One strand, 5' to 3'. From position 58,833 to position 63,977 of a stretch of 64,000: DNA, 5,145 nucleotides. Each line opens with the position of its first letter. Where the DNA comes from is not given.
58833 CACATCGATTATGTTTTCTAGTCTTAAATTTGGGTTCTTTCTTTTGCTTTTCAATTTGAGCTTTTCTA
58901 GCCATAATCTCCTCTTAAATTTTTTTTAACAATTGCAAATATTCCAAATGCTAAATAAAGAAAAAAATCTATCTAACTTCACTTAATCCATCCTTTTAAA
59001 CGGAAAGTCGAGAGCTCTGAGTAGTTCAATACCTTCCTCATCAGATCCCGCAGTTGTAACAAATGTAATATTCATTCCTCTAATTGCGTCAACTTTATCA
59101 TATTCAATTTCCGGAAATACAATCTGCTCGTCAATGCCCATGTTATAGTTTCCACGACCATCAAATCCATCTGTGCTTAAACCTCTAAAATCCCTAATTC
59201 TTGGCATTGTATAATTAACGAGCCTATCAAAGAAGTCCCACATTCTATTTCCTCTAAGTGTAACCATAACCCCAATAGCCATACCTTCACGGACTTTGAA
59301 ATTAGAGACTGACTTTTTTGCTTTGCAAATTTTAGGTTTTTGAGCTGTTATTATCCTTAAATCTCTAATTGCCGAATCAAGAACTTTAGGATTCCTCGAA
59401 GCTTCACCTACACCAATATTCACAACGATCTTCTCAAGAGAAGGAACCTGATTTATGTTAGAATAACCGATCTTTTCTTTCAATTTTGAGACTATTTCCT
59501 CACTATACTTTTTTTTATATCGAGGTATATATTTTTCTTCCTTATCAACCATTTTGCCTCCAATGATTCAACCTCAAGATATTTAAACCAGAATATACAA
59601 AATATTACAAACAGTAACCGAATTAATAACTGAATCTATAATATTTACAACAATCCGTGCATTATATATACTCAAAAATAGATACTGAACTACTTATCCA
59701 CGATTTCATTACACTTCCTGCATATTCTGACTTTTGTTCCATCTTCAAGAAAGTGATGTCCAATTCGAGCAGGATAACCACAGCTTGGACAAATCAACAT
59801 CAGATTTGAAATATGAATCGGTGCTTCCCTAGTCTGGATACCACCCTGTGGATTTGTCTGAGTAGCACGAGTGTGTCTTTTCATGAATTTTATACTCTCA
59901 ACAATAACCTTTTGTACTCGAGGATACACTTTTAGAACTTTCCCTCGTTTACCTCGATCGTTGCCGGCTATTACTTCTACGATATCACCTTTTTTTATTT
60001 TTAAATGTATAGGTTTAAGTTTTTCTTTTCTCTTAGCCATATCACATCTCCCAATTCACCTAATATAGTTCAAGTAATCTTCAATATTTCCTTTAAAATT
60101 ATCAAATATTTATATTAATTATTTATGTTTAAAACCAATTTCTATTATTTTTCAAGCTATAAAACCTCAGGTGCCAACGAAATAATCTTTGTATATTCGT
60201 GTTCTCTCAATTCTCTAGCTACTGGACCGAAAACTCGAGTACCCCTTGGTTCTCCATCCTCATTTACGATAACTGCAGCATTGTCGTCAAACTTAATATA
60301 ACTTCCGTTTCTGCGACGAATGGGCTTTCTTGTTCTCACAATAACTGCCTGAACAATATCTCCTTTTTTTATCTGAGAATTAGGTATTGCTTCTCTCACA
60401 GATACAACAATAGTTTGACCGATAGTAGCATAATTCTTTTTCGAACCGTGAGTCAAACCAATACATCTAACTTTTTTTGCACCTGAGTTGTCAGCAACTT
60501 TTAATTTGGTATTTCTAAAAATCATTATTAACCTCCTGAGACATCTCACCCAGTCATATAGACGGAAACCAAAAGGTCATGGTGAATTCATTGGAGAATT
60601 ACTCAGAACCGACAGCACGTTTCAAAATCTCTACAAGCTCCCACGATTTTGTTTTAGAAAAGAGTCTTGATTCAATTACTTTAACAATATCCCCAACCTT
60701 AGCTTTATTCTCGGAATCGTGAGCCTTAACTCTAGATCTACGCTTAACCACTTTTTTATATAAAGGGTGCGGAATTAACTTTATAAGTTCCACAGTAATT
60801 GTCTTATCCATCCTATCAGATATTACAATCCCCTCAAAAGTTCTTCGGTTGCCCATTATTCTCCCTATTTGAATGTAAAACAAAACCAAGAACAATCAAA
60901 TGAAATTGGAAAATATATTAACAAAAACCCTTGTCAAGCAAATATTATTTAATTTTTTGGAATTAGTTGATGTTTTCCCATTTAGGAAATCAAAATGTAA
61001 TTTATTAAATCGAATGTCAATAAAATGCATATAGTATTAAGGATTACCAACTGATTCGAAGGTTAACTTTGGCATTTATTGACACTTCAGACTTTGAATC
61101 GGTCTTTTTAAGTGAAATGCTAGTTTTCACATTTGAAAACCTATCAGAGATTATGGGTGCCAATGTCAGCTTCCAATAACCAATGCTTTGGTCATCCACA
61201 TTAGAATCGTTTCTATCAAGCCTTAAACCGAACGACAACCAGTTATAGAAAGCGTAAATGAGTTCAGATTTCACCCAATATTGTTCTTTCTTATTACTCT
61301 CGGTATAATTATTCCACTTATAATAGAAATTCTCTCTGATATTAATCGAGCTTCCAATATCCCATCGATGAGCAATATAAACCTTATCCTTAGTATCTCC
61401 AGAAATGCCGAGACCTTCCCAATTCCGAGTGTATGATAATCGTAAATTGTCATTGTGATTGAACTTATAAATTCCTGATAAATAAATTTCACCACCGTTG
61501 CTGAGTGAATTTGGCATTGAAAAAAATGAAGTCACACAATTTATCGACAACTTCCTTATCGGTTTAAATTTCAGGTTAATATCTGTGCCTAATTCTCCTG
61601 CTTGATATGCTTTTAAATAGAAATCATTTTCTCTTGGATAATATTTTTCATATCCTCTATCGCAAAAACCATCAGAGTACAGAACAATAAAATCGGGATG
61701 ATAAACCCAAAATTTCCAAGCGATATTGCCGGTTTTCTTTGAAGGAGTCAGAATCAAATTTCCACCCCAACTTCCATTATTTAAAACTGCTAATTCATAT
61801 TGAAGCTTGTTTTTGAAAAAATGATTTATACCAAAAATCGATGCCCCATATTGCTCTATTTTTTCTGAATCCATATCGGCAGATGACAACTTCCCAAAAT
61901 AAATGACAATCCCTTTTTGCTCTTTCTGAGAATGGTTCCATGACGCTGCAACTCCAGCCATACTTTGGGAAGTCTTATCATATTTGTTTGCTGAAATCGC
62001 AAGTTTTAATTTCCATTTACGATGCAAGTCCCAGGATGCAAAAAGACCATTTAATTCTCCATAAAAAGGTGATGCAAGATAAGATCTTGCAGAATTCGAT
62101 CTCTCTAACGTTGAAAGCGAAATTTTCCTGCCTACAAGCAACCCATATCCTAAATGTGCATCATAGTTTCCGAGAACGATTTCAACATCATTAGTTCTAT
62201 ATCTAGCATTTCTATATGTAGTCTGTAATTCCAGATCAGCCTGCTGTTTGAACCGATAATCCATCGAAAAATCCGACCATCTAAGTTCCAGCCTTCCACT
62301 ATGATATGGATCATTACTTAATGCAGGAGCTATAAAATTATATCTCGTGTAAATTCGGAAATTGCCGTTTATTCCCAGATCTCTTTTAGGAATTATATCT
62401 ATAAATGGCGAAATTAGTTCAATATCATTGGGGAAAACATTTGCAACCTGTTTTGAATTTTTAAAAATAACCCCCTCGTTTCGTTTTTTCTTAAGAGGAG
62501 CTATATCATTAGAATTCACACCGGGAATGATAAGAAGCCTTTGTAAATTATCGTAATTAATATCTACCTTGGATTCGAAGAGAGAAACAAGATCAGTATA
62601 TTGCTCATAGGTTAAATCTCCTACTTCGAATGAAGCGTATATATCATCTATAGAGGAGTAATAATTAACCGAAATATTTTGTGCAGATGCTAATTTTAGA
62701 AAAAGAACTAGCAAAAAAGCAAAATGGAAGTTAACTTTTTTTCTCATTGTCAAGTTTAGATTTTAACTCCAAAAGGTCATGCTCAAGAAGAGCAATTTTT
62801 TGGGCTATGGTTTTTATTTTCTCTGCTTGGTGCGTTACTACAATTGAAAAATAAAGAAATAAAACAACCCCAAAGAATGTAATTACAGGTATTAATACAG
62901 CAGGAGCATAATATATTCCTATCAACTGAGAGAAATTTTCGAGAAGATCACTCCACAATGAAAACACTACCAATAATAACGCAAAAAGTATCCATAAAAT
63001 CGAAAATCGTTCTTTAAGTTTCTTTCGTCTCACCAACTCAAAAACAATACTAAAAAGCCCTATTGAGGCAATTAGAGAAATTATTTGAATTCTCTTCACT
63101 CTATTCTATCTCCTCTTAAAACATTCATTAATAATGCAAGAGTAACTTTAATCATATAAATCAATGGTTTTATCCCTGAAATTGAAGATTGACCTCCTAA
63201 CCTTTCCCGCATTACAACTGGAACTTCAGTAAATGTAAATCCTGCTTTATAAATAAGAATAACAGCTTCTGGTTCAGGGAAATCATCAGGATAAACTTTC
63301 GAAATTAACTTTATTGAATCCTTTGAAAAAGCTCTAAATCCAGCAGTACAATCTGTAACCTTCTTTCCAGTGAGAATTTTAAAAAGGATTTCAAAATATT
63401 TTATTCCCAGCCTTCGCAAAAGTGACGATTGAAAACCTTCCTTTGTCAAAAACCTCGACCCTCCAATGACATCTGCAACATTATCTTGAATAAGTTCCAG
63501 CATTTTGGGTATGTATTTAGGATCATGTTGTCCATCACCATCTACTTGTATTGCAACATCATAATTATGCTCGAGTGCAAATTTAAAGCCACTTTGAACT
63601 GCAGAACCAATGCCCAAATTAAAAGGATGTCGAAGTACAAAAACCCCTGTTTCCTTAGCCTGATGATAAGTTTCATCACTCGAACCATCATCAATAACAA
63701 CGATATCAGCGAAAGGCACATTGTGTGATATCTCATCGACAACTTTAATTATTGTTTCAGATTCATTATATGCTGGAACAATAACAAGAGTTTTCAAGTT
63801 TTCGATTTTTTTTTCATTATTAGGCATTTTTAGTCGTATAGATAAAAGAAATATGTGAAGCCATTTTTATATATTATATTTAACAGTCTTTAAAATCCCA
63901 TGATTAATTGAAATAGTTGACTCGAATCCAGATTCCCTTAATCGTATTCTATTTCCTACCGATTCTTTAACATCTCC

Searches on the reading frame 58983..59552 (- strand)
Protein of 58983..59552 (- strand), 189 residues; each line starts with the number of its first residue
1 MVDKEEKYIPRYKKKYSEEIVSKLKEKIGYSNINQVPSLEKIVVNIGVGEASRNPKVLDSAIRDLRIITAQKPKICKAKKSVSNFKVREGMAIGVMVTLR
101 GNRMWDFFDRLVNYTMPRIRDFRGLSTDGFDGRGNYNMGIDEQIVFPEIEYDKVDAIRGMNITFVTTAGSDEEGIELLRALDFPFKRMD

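Call 84: search_protein_families(library=pfam, proteins=[window:58983-59552:-], max_evalue=0.00001)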
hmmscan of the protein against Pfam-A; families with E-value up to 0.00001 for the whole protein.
window:58983-59552:- (189 aa): 2 families
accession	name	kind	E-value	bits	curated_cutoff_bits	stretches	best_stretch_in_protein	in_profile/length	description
PF00673.26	Ribosomal_L5_C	-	3.9e-38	129.9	27.8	1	93-185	2-94/94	ribosomal L5P family C-terminus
PF00281.24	Ribosomal_L5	-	2.6e-24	85.7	34.9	1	32-88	1-57/57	Ribosomal protein L5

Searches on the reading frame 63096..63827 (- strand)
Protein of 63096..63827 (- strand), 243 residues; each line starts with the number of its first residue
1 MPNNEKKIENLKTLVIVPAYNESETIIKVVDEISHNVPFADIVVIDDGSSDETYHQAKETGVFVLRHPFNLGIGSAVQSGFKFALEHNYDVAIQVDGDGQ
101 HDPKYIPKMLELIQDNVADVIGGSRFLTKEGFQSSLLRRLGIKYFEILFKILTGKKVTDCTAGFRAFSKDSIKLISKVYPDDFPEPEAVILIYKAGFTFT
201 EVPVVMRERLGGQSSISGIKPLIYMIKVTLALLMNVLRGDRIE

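Call 71: find_encoding_contigs(protein=window:63096-63827:-, flank=10000, max_places=3)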
Protein window:63096-63827:- (243 aa): no gene with exactly this product is on record in the collection.

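Call 84: search_protein_families(library=pfam, proteins=[window:63096-63827:-], max_evalue=0.00001)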
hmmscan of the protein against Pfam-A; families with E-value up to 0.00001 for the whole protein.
window:63096-63827:- (243 aa): 2 families
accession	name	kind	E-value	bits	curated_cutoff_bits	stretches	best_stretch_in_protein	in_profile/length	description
PF00535.33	Glycos_transf_2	-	9.8e-27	94.4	23.3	1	15-172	2-164/168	Glycosyl transferase family 2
PF13641.12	Glyco_tranf_2_3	-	1.4e-07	32.2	27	1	13-130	3-128/230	Glycosyltransferase like family 2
